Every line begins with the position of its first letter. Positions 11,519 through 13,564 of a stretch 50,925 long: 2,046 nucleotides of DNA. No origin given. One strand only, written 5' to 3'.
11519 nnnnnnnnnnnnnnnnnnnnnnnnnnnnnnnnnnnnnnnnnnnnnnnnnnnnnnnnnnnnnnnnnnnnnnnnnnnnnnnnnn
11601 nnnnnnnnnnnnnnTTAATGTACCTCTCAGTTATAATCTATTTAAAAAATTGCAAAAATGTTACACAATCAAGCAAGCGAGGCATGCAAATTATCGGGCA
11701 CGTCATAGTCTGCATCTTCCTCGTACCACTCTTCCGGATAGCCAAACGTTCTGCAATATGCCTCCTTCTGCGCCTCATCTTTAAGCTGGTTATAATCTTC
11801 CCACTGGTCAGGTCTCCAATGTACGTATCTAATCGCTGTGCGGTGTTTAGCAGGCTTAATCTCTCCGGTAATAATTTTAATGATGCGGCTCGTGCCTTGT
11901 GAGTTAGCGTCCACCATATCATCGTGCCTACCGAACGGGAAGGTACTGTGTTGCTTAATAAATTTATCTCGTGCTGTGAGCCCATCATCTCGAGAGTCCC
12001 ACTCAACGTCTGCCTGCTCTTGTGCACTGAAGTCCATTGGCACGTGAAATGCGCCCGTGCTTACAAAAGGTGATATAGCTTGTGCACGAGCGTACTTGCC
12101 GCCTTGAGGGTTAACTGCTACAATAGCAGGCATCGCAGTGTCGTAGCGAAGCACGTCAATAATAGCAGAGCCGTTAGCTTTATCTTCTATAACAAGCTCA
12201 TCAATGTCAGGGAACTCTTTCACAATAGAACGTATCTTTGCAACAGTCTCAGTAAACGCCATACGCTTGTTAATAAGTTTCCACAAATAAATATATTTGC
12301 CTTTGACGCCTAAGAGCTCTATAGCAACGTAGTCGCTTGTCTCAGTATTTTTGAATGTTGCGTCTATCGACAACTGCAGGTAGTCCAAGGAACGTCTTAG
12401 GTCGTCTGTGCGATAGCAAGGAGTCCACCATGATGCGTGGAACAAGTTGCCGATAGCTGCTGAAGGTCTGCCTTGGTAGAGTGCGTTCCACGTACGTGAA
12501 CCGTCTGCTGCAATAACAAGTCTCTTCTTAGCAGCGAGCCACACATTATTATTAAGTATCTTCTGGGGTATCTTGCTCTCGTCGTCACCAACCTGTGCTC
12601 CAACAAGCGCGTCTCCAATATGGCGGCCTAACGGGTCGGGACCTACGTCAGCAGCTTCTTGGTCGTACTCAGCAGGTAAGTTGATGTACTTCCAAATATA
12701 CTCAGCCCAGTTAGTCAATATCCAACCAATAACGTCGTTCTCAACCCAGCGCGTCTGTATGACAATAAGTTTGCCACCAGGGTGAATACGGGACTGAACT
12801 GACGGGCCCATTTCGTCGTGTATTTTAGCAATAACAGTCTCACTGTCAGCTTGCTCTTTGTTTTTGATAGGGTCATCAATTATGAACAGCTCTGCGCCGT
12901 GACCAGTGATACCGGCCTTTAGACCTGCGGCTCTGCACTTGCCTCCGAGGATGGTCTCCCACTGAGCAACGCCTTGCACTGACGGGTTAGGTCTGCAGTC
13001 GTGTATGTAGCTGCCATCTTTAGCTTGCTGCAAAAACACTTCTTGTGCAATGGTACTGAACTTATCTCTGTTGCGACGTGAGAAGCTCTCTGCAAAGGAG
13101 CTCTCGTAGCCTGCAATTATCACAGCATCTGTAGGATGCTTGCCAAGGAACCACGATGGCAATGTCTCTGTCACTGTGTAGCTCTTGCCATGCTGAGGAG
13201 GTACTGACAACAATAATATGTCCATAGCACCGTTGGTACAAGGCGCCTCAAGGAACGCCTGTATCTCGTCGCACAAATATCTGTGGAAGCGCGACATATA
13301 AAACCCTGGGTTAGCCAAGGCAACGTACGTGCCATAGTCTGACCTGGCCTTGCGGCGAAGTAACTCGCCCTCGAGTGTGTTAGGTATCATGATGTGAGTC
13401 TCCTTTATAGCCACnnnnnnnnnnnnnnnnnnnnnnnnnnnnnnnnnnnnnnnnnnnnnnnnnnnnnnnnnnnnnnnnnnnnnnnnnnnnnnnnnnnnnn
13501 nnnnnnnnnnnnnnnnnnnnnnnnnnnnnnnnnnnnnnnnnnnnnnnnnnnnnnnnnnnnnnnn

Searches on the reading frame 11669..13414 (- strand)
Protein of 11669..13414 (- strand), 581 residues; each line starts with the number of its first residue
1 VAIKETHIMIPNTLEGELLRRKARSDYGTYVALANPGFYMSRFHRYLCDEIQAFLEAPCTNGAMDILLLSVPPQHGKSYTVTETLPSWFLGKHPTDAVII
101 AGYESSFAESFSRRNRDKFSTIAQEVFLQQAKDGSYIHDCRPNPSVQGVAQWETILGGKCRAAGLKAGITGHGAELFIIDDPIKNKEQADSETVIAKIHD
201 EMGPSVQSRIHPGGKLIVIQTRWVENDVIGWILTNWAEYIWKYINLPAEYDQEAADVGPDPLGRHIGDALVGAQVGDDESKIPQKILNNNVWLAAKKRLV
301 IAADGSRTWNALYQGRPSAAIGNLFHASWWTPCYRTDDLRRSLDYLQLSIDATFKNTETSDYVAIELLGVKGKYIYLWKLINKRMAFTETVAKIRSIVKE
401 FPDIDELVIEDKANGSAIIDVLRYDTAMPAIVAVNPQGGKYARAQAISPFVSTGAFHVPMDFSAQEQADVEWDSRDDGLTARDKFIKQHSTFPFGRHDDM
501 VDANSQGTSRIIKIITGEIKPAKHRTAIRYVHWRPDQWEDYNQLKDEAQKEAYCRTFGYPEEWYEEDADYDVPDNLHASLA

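Call 9: search_protein_families(library=phrogs, proteins=[window:11669-13414:-], max_evalue=0.01)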
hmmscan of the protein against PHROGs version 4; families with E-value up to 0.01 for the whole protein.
window:11669-13414:- (581 aa): 5 families
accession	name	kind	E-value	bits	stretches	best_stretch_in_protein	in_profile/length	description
phrog_38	-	head and packaging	2.3e-80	272.3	1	15-545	266-730/760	terminase large subunit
phrog_4758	-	head and packaging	5.2e-44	151.4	1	13-253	6-240/243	terminase large subunit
phrog_5573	-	head and packaging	9.9e-28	98.2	1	282-506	28-229/250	terminase large subunit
phrog_30251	-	head and packaging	8.1e-19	68.3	1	20-239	14-228/799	terminase large subunit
phrog_979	-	head and packaging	3.5e-05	23.7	1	316-510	409-598/642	terminase large subunit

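Call 10: search_protein_families(library=pfam, proteins=[window:11669-13414:-], max_evalue=0.01)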
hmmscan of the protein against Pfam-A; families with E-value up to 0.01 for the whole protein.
window:11669-13414:- (581 aa): 2 families
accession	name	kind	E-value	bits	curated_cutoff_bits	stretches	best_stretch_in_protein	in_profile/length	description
PF03237.21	Terminase_6N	-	4.5e-11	43.2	22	1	70-248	3-163/215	Terminase large subunit, T4likevirus-type, N-terminal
PF17289.8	Terminase_6C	-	0.00037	20.9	22.6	1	350-505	3-149/155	Terminase RNaseH-like domain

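Call 44: search_dna_similar(query=window:11669-13411:-, collection=phages, mode=protein, max_rows=15)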
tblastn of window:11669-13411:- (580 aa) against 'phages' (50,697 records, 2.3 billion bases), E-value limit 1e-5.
Records with a match: 1839; places in all: 1839; records where one place covers at least 80% of the query: 306.
Best place of each record, by identity: <60% 1839.
By first word of the organism name: Mycobacterium 493; Microbacterium 273; Gordonia 185; Escherichia 166; Bacteriophage 46; Vibrio 43; Brucella 41; Lactococcus 40; Helicobacter 39; Xanthomonas 36; and 88 more.
By host as written in the record: Mycobacterium smegmatis mc2 155 345; Gordonia terrae 3612 145; Microbacterium foliorum NRRL B-24224 SEA 111; Microbacterium foliorum NRRL B-24224 104; - 100; Mycobacterium smegmatis mc#155 83; Escherichia coli DSM 12242 43; Escherichia coli 43; and 363 more.
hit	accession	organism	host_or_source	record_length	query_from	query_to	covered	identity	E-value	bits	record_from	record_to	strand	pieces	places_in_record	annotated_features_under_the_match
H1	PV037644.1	Bacillus phage vB_BcM_CUBc25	Bacillus cereus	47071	16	519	87%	35.0%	3e-74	263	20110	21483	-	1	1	terminase large subunit | hypothetical protein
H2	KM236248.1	Bacillus phage Pookie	Bacillus megaterium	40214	16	511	86%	35.3%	6e-72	257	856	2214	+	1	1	terminase large subunit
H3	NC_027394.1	Bacillus phage Pookie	Bacillus megaterium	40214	16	511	86%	35.3%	6e-72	257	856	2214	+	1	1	terminase large subunit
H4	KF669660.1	Bacillus phage Pony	Bacillus megaterium Km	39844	16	511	86%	35.1%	3e-71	254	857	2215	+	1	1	terminase large subunit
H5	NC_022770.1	Bacillus phage Pony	Bacillus megaterium Km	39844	16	511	86%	35.1%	3e-71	254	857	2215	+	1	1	terminase large subunit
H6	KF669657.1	Bacillus phage poppyseed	Bacillus megaterium Km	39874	16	511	86%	35.1%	3e-71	254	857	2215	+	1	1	terminase large subunit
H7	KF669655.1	Bacillus phage Page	Bacillus megaterium Km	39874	16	511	86%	35.1%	3e-71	254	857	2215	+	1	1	terminase large subunit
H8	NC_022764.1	Bacillus phage Page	Bacillus megaterium Km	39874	16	511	86%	35.1%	3e-71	254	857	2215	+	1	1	terminase large subunit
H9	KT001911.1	Bacillus phage Pavlov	Bacillus megaterium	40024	16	511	86%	35.1%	3e-71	254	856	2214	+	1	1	terminase large subunit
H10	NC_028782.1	Bacillus phage Pavlov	Bacillus megaterium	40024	16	511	86%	35.1%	3e-71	254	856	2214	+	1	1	terminase large subunit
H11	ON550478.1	Staphylococcus phage Sazerac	Staphylococcus epidermidis LM1680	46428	22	510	84%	35.2%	1e-76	270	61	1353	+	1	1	putative terminase large subunit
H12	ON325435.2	Staphylococcus phage CUB-EPI_14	Staphylococcus epidermidis SE14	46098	22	510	84%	35.0%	3e-76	270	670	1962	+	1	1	terminase large subunit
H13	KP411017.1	Bacillus phage Palmer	Bacillus megaterium strain Km Sp-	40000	16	511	86%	34.5%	1e-70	253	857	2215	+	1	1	large terminase subunit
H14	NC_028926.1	Bacillus phage Palmer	Bacillus megaterium strain Km Sp-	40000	16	511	86%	34.5%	1e-70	253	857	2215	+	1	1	terminase large subunit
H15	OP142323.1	Staphylococcus phage Lacachita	Staphylococcus epidermidis 1457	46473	22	510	84%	34.8%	3e-76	270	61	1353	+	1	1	terminase large subunit | terminator (x2)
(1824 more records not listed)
